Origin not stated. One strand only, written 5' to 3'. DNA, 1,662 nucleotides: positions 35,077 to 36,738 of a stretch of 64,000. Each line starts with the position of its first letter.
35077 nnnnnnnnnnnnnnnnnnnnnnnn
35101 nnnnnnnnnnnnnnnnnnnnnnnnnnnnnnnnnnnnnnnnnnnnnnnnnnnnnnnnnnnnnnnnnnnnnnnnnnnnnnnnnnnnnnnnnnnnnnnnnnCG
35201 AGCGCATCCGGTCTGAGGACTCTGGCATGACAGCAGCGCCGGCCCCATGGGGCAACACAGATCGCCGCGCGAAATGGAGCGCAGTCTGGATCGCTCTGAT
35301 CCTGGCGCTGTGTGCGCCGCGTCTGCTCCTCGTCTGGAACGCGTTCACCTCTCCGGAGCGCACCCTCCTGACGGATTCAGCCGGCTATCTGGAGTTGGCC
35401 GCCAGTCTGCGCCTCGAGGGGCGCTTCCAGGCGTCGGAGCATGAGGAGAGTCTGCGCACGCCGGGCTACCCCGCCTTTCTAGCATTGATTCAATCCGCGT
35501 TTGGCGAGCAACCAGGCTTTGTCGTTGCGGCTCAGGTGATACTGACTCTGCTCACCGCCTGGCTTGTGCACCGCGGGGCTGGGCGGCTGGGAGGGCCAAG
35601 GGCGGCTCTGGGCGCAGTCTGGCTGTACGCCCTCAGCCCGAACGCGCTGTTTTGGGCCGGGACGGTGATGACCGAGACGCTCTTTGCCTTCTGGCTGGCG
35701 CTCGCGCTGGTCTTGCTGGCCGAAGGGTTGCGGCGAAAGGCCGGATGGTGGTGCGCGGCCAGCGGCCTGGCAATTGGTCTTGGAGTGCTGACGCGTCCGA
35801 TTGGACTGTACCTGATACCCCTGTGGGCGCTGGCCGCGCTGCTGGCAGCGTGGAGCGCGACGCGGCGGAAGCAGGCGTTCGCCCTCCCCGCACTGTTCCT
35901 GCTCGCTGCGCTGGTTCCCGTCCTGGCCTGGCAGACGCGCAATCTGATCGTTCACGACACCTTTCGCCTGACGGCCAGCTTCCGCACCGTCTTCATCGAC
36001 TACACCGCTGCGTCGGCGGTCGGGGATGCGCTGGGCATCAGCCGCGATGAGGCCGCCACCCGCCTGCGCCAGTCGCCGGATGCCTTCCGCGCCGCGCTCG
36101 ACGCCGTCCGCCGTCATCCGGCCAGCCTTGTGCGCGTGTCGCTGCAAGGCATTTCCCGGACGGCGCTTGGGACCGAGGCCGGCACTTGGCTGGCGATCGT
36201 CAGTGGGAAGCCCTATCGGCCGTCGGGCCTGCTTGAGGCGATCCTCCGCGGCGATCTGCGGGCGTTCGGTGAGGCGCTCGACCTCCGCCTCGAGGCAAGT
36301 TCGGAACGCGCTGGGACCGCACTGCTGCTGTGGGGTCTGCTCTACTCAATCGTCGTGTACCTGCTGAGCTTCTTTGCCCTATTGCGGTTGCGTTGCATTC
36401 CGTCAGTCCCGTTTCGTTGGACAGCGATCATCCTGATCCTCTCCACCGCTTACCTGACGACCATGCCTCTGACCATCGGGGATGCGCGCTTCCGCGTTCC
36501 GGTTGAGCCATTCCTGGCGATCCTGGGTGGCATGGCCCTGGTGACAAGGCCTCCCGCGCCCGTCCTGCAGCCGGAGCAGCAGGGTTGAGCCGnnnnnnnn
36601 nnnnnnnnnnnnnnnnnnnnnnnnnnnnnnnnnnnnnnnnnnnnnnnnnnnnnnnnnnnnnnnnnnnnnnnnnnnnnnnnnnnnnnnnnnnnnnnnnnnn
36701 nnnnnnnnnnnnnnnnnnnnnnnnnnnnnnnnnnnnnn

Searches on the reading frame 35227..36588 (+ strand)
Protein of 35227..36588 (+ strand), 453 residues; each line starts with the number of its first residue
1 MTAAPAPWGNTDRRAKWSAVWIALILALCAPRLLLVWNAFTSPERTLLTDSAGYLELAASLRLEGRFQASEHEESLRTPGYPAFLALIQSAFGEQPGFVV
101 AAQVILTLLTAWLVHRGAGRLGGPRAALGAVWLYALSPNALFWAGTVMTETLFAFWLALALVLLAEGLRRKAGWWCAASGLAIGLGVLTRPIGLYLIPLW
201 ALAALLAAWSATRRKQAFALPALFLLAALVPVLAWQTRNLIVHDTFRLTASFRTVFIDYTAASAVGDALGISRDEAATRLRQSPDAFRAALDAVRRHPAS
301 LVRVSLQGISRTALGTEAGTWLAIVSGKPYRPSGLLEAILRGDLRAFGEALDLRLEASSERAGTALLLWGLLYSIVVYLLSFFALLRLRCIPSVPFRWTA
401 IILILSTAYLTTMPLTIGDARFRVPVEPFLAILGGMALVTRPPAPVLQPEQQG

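Call 7: search_protein_families(library=pfam, proteins=[window:35227-36588:+], max_evalue=0.001)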
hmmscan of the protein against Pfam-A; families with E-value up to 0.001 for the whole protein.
window:35227-36588:+ (453 aa): 2 families
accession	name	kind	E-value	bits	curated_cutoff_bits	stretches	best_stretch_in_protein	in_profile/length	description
PF13231.12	PMT_2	-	1.8e-12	48.2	26.1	1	78-235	3-160/160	Dolichyl-phosphate-mannose-protein mannosyltransferase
PF02366.24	PMT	-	5.8e-05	23.2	22.7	1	102-212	88-204/245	Dolichyl-phosphate-mannose-protein mannosyltransferase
